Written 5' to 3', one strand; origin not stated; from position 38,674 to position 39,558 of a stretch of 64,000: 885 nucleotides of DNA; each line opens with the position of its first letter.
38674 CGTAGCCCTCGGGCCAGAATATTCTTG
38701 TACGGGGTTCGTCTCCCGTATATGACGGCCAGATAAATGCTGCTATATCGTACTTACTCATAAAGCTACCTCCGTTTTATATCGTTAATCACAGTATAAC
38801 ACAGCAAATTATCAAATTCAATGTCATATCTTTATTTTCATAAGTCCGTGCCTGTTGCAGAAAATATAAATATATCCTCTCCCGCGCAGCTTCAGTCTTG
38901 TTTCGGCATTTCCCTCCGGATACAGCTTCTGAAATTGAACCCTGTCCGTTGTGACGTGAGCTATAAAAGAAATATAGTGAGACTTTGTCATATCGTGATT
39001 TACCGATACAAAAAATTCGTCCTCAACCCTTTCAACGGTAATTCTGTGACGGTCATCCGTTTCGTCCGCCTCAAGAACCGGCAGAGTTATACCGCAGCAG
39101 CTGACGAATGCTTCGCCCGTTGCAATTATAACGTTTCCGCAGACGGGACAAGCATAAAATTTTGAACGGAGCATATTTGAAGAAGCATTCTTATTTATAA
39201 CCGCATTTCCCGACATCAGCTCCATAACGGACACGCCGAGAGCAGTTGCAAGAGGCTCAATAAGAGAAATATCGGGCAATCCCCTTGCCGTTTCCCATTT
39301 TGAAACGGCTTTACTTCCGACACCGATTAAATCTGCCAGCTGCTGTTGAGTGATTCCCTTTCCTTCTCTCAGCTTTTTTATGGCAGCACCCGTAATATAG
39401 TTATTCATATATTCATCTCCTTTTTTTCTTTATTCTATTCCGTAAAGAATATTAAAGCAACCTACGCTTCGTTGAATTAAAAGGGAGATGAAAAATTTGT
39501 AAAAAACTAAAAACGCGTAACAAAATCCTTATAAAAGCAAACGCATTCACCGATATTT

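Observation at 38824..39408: XRE helix-turn-helix domain fused to a complete desulfoferrodoxin (two iron centres)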

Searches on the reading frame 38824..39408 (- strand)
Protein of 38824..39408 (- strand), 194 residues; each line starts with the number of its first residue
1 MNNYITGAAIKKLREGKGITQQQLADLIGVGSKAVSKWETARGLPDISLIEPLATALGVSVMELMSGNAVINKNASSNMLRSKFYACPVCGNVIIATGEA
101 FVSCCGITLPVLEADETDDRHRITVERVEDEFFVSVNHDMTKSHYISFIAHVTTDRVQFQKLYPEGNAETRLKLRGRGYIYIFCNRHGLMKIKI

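Call 3: search_protein_families(library=pfam, proteins=[window:38824-39408:-], max_evalue=1)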
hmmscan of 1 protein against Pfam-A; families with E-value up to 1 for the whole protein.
window:38824-39408:- (194 aa): 11 families
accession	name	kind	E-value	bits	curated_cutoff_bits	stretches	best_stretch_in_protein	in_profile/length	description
PF01381.28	HTH_3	-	4.3e-13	49.5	23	1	10-64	1-55/55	Helix-turn-helix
PF13560.12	HTH_31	-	1.2e-10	41.9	27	1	7-61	3-58/64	Helix-turn-helix domain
PF12844.13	HTH_19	-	5.4e-06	26.7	30.2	1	7-69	1-63/64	Helix-turn-helix domain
PF15731.11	MqsA_antitoxin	-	3.5e-05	24.4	30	1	4-51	68-115/131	Antitoxin component of bacterial toxin-antitoxin system, MqsA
PF01880.24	Desulfoferrodox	-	0.00013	22.9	22.2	1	134-191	31-96/98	Desulfoferrodoxin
PF07022.19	Phage_CI_repr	-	0.00037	21.2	22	1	8-68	1-61/65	Bacteriophage CI repressor helix-turn-helix domain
PF13443.12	HTH_26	-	0.00092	19.9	22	1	10-66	2-59/63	Cro/C1-type HTH DNA-binding domain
PF12677.13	DUF3797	-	0.0082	16.5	25.1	1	80-102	9-31/48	Domain of unknown function (DUF3797)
PF13384.12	HTH_23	-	0.032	14.5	24.6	1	9-38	10-37/50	Homeodomain-like domain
PF06397.17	Desulfoferrod_N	-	0.032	14.3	23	1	84-106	6-30/36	Desulfoferrodoxin, N-terminal domain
PF14549.12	P22_Cro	-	0.033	14.4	30.2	1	21-39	12-30/60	DNA-binding transcriptional regulator Cro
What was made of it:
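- Checked: Pfam HTH_3 matches residues 10-64 at E=4.3e-13 (call 3).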

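Call 4: search_protein_families(library=ncbifam, proteins=[window:38824-39408:-], max_evalue=1)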
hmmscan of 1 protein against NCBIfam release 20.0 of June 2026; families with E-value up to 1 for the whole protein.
window:38824-39408:- (194 aa): 23 families
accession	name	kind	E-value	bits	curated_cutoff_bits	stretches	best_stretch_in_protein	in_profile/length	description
TIGR00320.1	dfx_rbo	equivalog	2.3e-12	47.2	146.9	1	82-191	5-123/125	desulfoferrodoxin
NF041951.1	phage_RstR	subfamily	1.8e-11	44.2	80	1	8-69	5-66/108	RstR family transcriptional repressor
TIGR03830.1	CxxCG_CxxCG_HTH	subfamily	2.8e-10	40.1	61.8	1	2-48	62-108/127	type II TA system antitoxin MqsA family protein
TIGR03070.1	couple_hipB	subfamily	7.1e-08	32.3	71.65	1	7-58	4-55/58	type II toxin-antitoxin system Y4mF family antitoxin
TIGR00270.2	TIGR00270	equivalog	9.4e-07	28.8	110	1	8-71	78-141/159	multiprotein bridging factor aMBF1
NF047948.1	male_kill_WMK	equivalog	2.9e-05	23.7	300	1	6-75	6-75/300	WO male-killing family protein Wmk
NF052239.1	antitox_spr1629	equivalog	4.4e-05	22.7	335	1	6-73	3-70/377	spr1629 family repressor/antitoxin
NF007257.0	PRK09706.1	subfamily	4.8e-05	23.2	101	1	1-67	1-67/135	transcriptional repressor DicA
NF006015.0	PRK08154.1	subfamily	5.3e-05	22.5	204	1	7-69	32-94/314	anaerobic benzoate catabolism transcriptional regulator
NF040522.1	VC1465_fam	subfamily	0.0002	21.4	70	1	10-42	1-33/111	VC1465 family Xer recombination activation factor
NF041575.1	antitoxPezA_Strep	equivalog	0.0004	20.4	290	1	6-71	2-67/158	type II toxin-antitoxin system antitoxin PezA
NF007481.0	PRK10072.1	equivalog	0.00051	20.5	110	1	9-46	37-74/96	HTH-type transcriptional regulator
NF007408.0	PRK09943.1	equivalog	0.0011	18.6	211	1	6-67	8-69/185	HTH-type transcriptional regulator PuuR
NF003162.0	PRK04140.1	equivalog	0.0019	17.3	263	1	5-50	126-171/317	transcriptional regulator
NF010465.0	PRK13890.1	equivalog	0.002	18.2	96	1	1-66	1-66/121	conjugal transfer protein TrbA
TIGR00332.1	neela_ferrous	domain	0.0027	18.1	61.9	1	124-189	13-97/107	desulfoferrodoxin ferrous iron-binding domain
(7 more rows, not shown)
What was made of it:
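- Closest known: 2Fe superoxide reductase / desulfoferrodoxin. Different: ~25% identity and 47 bits against a cut-off of 146.9 (call 4).
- The score is far below the desulfoferrodoxin equivalog cut-off (47 vs 146.9 bits, call 4).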

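Call 5: search_solved_structures(query=window:38824-39408:-, max_evalue=1, show_alignments=4)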
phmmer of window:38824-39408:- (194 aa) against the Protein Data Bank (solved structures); distinct sequences matched with E-value up to 1: 57.
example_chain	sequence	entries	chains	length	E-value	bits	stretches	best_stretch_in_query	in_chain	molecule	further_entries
2ji2_A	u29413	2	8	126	1.7e-07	34.4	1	81-191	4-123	Desulfoferrodoxin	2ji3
2ji1_A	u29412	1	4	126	2.9e-07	33.7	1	81-191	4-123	Desulfoferrodoxin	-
1vzg_A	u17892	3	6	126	7.4e-07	32.3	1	81-191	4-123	DESULFOFERRODOXIN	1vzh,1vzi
1dfx_A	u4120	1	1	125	9.5e-06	28.7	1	83-191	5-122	DESULFOFERRODOXIN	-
8tac_A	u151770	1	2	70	0.0002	24.4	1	7-59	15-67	DBP48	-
1y07_A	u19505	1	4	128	0.00027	24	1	108-190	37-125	desulfoferrodoxin (rbo)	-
2mez_A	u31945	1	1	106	0.00089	22.3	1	9-72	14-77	Multiprotein Bridging Factor (MBP-like)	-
2b5a_A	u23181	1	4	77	0.002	21.2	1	7-51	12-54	C.BclI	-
9sf2_A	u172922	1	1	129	0.0022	21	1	6-59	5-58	Transcriptional regulator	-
1x57_A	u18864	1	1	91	0.0062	19.5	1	6-62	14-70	Endothelial differentiation-related factor 1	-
8qnl_A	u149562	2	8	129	0.0081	19.2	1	7-45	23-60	Antitoxin Xre/MbcA/ParS-like toxin-binding domain-containing protein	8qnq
1adr_A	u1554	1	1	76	0.009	19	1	1-68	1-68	P22 C2 REPRESSOR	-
5fd4_A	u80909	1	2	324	0.011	18.8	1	1-92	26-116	ComR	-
2r1j_L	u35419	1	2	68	0.013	18.5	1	1-67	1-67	Repressor protein C2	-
7nrd_Sh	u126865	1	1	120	0.014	18.4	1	6-61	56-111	Multiprotein-bridging factor 1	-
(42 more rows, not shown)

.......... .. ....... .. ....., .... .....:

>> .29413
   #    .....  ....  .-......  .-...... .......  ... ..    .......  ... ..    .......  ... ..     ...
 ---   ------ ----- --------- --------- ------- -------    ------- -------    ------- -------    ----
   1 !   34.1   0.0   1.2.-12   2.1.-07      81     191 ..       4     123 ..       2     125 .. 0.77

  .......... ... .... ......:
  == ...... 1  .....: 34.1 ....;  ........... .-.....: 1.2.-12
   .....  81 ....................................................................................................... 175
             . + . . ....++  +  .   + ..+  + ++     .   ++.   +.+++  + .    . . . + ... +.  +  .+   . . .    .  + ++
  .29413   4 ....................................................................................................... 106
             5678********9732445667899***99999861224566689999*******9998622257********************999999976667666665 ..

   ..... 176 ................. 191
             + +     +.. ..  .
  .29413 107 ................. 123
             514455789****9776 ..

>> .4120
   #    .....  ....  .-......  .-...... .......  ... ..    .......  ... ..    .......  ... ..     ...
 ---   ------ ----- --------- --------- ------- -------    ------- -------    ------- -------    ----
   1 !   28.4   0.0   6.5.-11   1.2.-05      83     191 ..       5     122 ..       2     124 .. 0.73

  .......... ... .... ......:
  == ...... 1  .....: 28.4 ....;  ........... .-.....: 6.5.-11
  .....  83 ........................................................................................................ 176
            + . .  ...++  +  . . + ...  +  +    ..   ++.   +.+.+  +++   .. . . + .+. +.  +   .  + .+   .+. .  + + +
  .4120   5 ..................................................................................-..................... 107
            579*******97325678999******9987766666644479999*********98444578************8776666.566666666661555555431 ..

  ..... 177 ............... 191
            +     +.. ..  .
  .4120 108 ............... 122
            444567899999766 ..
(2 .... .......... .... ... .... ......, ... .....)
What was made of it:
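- The window protein has Arg at the Lys position, which keeps the positive charge (call 5).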

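Call 6: find_homologous_proteins(query=window:38824-39408:-)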
Query window:38824-39408:- (194 aa): 8000 proteins with E <= 0.001 among 8000 candidates; the best 120 are listed.
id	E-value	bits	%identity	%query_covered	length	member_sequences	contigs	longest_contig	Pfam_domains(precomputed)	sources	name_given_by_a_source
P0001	1.8e-124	430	100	100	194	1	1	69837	PF12844.14,PF01381.29,PF13560.13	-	-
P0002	1.3e-103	362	82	100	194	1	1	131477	PF12844.14,PF01381.29,PF13560.13,PF13443.13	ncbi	-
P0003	1.7e-103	362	82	100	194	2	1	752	PF01381.29,PF13560.13,PF13443.13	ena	-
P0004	6.3e-103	360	81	100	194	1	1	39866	PF01381.29,PF13560.13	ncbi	-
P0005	1.7e-102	359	81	100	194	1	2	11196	PF01381.29,PF13560.13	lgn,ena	-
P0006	1.7e-102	359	81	100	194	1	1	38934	PF01381.29,PF13560.13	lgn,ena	-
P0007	3.2e-102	358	81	100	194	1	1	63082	PF01381.29,PF13560.13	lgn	-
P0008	4.4e-102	357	81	100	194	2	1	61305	PF12844.14,PF01381.29,PF13560.13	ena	-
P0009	6.1e-102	357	80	100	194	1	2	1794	PF01381.29,PF13560.13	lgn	-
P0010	1.2e-101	356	81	100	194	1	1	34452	PF01381.29,PF13560.13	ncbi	-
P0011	1.2e-101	356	80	100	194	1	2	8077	PF01381.29,PF13560.13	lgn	-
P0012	1.8e-101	355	78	100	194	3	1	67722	PF12844.14,PF01381.29,PF13560.13,PF13443.13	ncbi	-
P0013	2.2e-101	355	80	100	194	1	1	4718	PF12844.14,PF01381.29,PF15731.12,PF13560.13,PF01880.25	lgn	-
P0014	2.2e-101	355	80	100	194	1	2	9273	PF01381.29,PF13560.13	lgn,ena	-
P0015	3.1e-101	355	79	100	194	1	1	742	PF01381.29,PF13560.13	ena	-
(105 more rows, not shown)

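Call 16: find_related_loci(query=window:38824-39408:-, collection=genome_contigs, flank=5000)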
Query window:38824-39408:- (194 aa) in genome_contigs; peptide patterns used: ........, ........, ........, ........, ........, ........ (x = any residue, [..] = any of these).
599 stretches matched a pattern (row limit reached: there are more); 564 encode a relative of the query (tblastn E <= 1e-3); the best 80 are kept; 80 distinct loci.
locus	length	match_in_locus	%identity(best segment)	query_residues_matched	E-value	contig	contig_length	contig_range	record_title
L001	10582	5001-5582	79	1-194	2e-108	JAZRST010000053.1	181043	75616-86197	MAG: Acutalibacteraceae bacterium isolate T1900045345_YK20190035.MAGScoT_cleanbin_000030 SGB_6705_k141_1470001, whole ge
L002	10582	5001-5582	78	1-194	2e-107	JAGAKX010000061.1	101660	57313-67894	MAG: Clostridia bacterium isolate RGIG8536 Water_deer_Cecum-2__c573626, whole genome shotgun sequence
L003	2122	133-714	77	1-194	1e-110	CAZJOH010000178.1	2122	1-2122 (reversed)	MAG TPA_asm: uncultured Clostridium sp. isolate SRP315200_co1_241 genome assembly, contig: NODE_141518_length_2122_cov_8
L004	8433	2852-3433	77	1-194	2e-104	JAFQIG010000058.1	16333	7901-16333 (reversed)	MAG: Clostridia bacterium isolate RGIG1844 Goat_Cecum-5__c502981, whole genome shotgun sequence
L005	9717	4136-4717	75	1-194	3e-104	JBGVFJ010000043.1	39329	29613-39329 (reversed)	MAG: Acutalibacteraceae bacterium isolate fecal_MAG_393 fecal_MAG_393_contig_0043, whole genome shotgun sequence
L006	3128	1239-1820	75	1-194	7e-106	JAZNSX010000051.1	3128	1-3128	MAG: Acutalibacteraceae bacterium isolate T1900044805_TS20190271.MAGScoT_cleanbin_000023 SGB_2753_k141_665419, whole gen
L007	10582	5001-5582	75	1-194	1e-103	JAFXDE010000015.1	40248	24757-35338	MAG: Clostridia bacterium isolate RGIG6308 Sheep_Rectum-3__c338278, whole genome shotgun sequence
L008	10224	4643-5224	77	1-194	9e-104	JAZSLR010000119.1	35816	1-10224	MAG: Acutalibacteraceae bacterium isolate T1900044557_TS20190023.MAGScoT_cleanbin_000050 SGB_317_k141_3290347, whole gen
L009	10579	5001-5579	75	1-193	1e-102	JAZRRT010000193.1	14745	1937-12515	MAG: Acutalibacteraceae bacterium isolate T1900045352_YK20190042.MAGScoT_cleanbin_000053 SGB_6763_k141_2164030, whole ge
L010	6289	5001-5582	74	1-194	1e-102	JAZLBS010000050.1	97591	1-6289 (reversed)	MAG: Acutalibacteraceae bacterium isolate T1900045060_TC20190053.MAGScoT_cleanbin_000009 SGB_4566_k141_1484156, whole ge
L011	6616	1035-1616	74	1-194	2e-102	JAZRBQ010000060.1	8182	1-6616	MAG: Acutalibacteraceae bacterium isolate T1900045124_TC20190118.MAGScoT_cleanbin_000030 SGB_4861_k141_1715721, whole ge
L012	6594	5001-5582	75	1-194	3e-102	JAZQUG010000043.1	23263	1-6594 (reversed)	MAG: Candidatus Fimenecus sp. isolate T1900045181_TC20190177.MAGScoT_cleanbin_000015 SGB_5242_k141_34485, whole genome s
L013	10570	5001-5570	75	1-190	5e-102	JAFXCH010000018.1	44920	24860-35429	MAG: Clostridia bacterium isolate RGIG6285 Sheep_Rectum-3__c377161, whole genome shotgun sequence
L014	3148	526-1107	73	1-194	1e-103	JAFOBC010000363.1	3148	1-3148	MAG: Clostridia bacterium isolate RGIG306 Dairy_cattle_Colon-1__c706982, whole genome shotgun sequence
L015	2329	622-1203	74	1-194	6e-106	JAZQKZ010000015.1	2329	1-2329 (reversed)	MAG: Clostridia bacterium isolate T1900044612_TS20190078.MAGScoT_cleanbin_000002 SGB_811_k141_2389382, whole genome shot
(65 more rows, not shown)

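Call 30: predict_structure(alignment_id=A1)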
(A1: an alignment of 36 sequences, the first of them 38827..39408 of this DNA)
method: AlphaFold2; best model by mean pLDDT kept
length: 194 residues; sequences in the alignment: 36
mean_pLDDT: 91.3   pTM: 0.70
mean pLDDT of the five models: 91.3, 90.2, 89.9, 89.5, 89.4
residues with pLDDT >= 90: 142; 70-90: 45; 50-70: 4; < 50: 3
segments of 3 or more residues with pLDDT < 50: 1-3
pLDDT, mean of each block of 10 residues (from residue 1): 67 92 97 94 89 90 76 84 95 91 88 96 96 97 97 96 96 93 97 96
secondary structure, 60 per line:
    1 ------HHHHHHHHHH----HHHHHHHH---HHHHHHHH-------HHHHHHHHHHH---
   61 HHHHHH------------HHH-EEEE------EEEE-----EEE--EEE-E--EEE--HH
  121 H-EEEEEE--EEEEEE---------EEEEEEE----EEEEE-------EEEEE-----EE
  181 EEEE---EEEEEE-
elements in order: H7-16 H21-28 H32-39 H47-57 H61-66 E83-86 E93-96 E102-104 E107-109 E114-116 E123-128 E131-136 E146-152 E157-161 E169-173 E179-184 E188-193

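Call 34: fold_search(model_id=the predicted structure, library=pdb)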
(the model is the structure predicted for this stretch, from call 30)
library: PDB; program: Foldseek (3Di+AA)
matches with E <= 10: 1145; with E <= 0.001: 51
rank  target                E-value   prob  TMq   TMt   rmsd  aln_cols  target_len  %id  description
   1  2ji2_A                7.3e-10  1.00  0.49  0.73   2.9       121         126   25  X-ray structure of E114A mutant of superoxide reductase from Desulfoarculus baarsii in the native, reduced form (released 2007-05-01)
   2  2ji1_A                8.2e-10  1.00  0.49  0.73   2.9       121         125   24  X-ray structure of wild-type superoxide reductase from Desulfoarculus baarsii (released 2007-05-01)
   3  2ji2_B                1.1e-09  1.00  0.49  0.73   3.0       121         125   25  X-ray structure of E114A mutant of superoxide reductase from Desulfoarculus baarsii in the native, reduced form (released 2007-05-01)
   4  1dfx                  4.3e-09  1.00  0.49  0.73   2.8       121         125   24  DESULFOFERRODOXIN FROM DESULFOVIBRIO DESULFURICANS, ATCC 27774 (released 1998-10-14)
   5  1vzg_A                7.2e-09  1.00  0.50  0.74   2.9       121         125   25  Structure of superoxide reductase bound to ferrocyanide and active site expansion upon X-ray induced photoreduction (released 2004-08-27)
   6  1y07_D                1.5e-08  1.00  0.51  0.78   2.3       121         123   26  Crystal structure of the superoxide reductase from Treponema pallidum (released 2005-11-22)
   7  1y07_C                6.7e-08  1.00  0.52  0.79   2.1       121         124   24  Crystal structure of the superoxide reductase from Treponema pallidum (released 2005-11-22)
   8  1y07_A                4.9e-07  1.00  0.48  0.74   3.2       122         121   25  Crystal structure of the superoxide reductase from Treponema pallidum (released 2005-11-22)
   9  1y07_B                5.9e-07  1.00  0.48  0.74   2.5       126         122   25  Crystal structure of the superoxide reductase from Treponema pallidum (released 2005-11-22)
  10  6b9t_E                1.8e-05  1.00  0.32  0.15  14.0       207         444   13  Crystal structure of MPnS with substrate 2-hydroxyethylphosphonate (2-HEP) and Fe(II) bound (released 2017-12-20)
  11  6b9r_A                1.9e-05  1.00  0.31  0.14  14.8       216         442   16  Streptomyces albus HEPD with substrate 2-hydroxyethylphosphonate (2-HEP) and Fe(II) bound (released 2017-12-20)
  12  6b9s_F                2.1e-05  1.00  0.31  0.16  13.6       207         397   14  MPnS crystallized in the absence of substrate (released 2017-12-20)
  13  6b9r_C                2.9e-05  1.00  0.30  0.14  15.0       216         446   16  Streptomyces albus HEPD with substrate 2-hydroxyethylphosphonate (2-HEP) and Fe(II) bound (released 2017-12-20)
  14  6b9s_A                4.5e-05  1.00  0.31  0.15  14.1       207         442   13  MPnS crystallized in the absence of substrate (released 2017-12-20)
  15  6b9t_A                5.7e-05  1.00  0.30  0.14  12.6       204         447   13  Crystal structure of MPnS with substrate 2-hydroxyethylphosphonate (2-HEP) and Fe(II) bound (released 2017-12-20)
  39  2r1j_L                4.4e-04  1.00  0.32  0.90   1.2        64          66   30  Crystal Structure of the P22 c2 Repressor protein in complex with the synthetic operator 9T (released 2008-04-29)
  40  1adr_MODEL_1_A        4.4e-04  1.00  0.32  0.79   2.1        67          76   31  DETERMINATION OF THE NUCLEAR MAGNETIC RESONANCE STRUCTURE OF THE DNA-BINDING DOMAIN OF THE P22 C2 REPRESSOR (1 (released 1994-01-31)
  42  3jxb_D                5.0e-04  1.00  0.32  0.92   1.3        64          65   30  Crystal structure of the P22 c2 repressor protein in complex with synthetic operator 9C (released 2010-01-19)
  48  3jxb_C                8.3e-04  1.00  0.32  0.89   1.3        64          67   30  Crystal structure of the P22 c2 repressor protein in complex with synthetic operator 9C (released 2010-01-19)
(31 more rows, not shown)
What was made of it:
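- On 2Fe-SOR / desulfoferrodoxin: Foldseek to 2ji1, 2ji2, 1dfx, 1y07: target-normalised TM 0.73-0.79, rmsd 2.1-3.0 A over 121 columns (call 34)
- On XRE-family transcriptional regulators: 49.5 bits vs cut-off 23 (call 3); TM 0.9 to the P22 c2 DNA-binding domain (call 34)
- Closest known: P22 c2 / 434 / lambda cI-type. Same: Five-helix HTH_3 domain (TM 0.9 to the P22 c2 DNA-binding domain, call 34).
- Checked: The fold is confirmed: AF2 pLDDT 91.3 (call 30); Foldseek to 2ji1, 2ji2, 1dfx and 1y07 gives target-normalised TM 0.73-0.79 and rmsd 2.1-3.0 A, and the N-terminus matches the P22 c2 DNA-binding domain at TM ~0.9 (call 34).
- Foldseek retrieves HppE, HEPD and MPnS over the full length, at low TM (0.28-0.32) (call 34). 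The HTH domain scores as a standard HTH_3 (E=4e-13) and matches the P22 c2 DNA-binding domain at TM 0.9 (calls 3, 34).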
